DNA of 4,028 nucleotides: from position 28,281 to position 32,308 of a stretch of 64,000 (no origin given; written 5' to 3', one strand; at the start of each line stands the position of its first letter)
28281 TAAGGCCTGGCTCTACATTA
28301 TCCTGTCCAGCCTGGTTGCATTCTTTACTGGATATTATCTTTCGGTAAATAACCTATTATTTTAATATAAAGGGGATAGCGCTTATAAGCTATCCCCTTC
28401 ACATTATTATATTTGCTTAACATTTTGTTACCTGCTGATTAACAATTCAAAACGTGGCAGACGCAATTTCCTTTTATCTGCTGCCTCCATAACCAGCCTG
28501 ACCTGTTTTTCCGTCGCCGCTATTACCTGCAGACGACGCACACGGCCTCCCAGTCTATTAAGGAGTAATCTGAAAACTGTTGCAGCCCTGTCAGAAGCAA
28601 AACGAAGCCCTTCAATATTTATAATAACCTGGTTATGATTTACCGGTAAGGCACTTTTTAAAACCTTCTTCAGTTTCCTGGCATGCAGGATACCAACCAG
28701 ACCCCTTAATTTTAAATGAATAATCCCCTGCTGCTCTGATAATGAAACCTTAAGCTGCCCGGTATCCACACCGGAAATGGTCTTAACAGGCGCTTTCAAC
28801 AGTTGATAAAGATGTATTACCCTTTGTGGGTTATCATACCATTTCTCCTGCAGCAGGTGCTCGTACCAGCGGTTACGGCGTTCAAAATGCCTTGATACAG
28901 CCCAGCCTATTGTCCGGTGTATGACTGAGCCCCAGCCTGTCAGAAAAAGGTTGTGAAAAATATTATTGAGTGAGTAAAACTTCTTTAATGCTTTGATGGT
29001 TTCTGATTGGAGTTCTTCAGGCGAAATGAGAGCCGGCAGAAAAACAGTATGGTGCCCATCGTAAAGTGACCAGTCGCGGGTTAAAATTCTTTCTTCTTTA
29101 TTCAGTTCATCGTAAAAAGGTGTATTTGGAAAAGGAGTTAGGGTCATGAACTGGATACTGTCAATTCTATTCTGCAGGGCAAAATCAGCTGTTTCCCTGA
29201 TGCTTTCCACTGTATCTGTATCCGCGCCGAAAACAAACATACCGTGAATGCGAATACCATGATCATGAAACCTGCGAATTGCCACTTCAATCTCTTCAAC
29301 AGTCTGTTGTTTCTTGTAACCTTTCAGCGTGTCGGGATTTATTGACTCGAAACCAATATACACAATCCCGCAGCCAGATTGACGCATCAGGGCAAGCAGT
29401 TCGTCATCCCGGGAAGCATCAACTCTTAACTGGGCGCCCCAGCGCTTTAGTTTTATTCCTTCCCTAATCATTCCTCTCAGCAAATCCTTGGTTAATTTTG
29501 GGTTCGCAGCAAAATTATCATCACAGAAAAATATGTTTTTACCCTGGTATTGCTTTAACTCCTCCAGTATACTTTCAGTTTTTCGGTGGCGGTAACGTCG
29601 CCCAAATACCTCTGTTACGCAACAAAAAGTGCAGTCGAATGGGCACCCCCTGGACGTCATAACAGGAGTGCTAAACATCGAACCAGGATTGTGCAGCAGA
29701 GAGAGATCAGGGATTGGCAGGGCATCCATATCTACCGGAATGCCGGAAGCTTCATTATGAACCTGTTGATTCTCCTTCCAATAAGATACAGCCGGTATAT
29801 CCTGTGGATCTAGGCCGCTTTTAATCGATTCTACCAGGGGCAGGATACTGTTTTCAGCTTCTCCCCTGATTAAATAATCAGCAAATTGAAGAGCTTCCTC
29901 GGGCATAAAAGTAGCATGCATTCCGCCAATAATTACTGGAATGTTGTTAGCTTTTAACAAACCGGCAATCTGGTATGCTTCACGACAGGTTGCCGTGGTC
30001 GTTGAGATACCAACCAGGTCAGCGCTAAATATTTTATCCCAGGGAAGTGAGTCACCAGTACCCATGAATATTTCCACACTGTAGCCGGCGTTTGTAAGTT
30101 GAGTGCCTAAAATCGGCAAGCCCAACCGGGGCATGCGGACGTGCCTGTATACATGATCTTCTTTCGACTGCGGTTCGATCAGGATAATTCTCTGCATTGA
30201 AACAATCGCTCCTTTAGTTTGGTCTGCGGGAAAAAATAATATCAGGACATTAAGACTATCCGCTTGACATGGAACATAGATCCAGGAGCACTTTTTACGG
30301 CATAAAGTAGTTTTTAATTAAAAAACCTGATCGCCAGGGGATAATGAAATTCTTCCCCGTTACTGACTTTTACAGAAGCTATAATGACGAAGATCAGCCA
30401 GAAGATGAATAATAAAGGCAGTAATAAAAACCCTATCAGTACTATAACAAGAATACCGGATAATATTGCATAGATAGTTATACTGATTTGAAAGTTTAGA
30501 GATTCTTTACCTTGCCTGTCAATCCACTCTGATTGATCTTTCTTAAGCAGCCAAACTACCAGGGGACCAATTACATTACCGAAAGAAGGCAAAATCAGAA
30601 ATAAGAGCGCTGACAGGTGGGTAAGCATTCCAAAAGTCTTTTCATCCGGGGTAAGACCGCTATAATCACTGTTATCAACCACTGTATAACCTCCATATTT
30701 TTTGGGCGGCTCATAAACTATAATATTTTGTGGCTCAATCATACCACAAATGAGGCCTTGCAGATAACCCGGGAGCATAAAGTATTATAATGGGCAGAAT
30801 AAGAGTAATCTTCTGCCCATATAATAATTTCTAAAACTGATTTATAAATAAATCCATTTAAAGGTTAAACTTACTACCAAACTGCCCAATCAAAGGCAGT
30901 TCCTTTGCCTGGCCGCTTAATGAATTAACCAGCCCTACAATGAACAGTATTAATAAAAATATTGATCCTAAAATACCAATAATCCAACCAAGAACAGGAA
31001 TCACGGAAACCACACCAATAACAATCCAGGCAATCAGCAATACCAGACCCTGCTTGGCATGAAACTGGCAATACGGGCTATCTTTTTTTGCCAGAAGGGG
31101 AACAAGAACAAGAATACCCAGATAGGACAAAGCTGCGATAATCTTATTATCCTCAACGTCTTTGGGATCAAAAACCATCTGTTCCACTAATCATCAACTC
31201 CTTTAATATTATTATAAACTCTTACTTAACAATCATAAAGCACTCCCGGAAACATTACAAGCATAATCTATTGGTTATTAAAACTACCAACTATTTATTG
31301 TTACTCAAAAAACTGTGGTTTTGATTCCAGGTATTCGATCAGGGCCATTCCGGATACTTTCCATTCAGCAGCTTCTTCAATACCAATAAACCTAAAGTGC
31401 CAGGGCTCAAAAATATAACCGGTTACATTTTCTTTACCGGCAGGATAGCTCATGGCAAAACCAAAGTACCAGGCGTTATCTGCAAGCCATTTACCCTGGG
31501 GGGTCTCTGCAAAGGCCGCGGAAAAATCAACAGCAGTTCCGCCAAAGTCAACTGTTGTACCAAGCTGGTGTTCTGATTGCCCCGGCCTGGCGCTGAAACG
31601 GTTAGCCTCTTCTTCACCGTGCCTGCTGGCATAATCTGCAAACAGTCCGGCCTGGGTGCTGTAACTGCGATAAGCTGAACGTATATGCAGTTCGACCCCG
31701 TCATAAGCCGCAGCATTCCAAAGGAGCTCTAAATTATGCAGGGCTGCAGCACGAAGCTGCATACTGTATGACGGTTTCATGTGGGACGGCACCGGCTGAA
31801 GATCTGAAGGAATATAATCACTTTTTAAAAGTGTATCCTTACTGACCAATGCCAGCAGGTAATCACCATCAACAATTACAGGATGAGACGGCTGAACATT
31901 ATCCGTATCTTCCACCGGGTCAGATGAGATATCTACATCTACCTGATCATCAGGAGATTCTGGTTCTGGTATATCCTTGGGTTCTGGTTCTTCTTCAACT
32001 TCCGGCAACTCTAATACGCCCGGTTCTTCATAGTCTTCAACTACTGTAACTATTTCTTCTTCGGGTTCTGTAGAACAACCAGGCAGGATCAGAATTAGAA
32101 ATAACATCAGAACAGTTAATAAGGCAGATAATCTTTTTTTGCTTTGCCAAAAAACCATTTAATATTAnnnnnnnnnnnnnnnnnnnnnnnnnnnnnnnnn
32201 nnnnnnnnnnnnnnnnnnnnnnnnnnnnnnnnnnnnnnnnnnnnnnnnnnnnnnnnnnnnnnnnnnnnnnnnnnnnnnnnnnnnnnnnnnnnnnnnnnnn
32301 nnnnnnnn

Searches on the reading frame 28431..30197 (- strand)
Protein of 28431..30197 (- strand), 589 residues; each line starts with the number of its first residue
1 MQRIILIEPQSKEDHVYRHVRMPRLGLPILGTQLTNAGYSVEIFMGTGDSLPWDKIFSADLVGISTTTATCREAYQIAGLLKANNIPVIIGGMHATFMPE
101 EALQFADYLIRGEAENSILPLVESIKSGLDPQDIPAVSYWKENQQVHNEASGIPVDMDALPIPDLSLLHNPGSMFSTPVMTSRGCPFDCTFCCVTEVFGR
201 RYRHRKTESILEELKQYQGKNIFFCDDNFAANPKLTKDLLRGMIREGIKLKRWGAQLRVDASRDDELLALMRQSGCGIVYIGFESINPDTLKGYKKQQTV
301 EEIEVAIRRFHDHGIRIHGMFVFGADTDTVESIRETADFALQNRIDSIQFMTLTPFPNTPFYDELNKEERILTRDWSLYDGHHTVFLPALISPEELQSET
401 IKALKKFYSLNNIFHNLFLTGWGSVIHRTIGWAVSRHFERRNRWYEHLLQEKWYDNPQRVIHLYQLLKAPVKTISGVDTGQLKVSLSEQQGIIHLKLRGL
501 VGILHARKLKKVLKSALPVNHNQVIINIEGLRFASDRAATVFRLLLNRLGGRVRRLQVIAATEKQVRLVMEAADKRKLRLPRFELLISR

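Call 37: search_protein_families(library=pfam, proteins=[window:28431-30197:-], max_evalue=0.0001)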
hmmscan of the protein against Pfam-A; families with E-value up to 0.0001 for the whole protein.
window:28431-30197:- (589 aa): 2 families
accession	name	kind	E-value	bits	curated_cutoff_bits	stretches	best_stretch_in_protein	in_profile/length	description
PF04055.27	Radical_SAM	-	2.5e-24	86.8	29.5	1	181-340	3-166/166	Radical SAM superfamily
PF02310.24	B12-binding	-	4.9e-14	52.6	32.1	1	22-117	12-116/121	B12 binding domain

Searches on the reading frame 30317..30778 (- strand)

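Call 37: search_protein_families(library=pfam, proteins=[window:30317-30778:-], max_evalue=0.0001)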
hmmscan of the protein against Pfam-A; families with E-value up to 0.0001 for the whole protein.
window:30317-30778:- (154 aa): 1 family
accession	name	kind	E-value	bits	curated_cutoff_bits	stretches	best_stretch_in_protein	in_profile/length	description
PF09685.15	DUF4870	-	1.4e-40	138.1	25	1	46-153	1-107/107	Domain of unknown function (DUF4870)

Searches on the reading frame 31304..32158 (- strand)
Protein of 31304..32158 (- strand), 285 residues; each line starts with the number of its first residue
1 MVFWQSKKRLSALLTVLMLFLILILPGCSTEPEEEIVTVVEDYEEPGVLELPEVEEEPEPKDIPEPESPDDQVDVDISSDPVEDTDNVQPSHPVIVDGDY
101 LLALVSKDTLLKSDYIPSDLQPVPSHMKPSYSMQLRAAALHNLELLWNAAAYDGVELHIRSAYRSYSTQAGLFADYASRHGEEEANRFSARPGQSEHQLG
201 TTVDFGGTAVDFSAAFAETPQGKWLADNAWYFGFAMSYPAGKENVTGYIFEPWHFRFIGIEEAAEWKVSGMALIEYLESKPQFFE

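Call 37: search_protein_families(library=pfam, proteins=[window:31304-32158:-], max_evalue=0.0001)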
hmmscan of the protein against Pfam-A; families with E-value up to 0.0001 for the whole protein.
window:31304-32158:- (285 aa): 1 family
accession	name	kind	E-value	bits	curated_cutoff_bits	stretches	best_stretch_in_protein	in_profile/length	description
PF02557.22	VanY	-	5.5e-38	130.2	25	1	134-259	3-131/132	D-alanyl-D-alanine carboxypeptidase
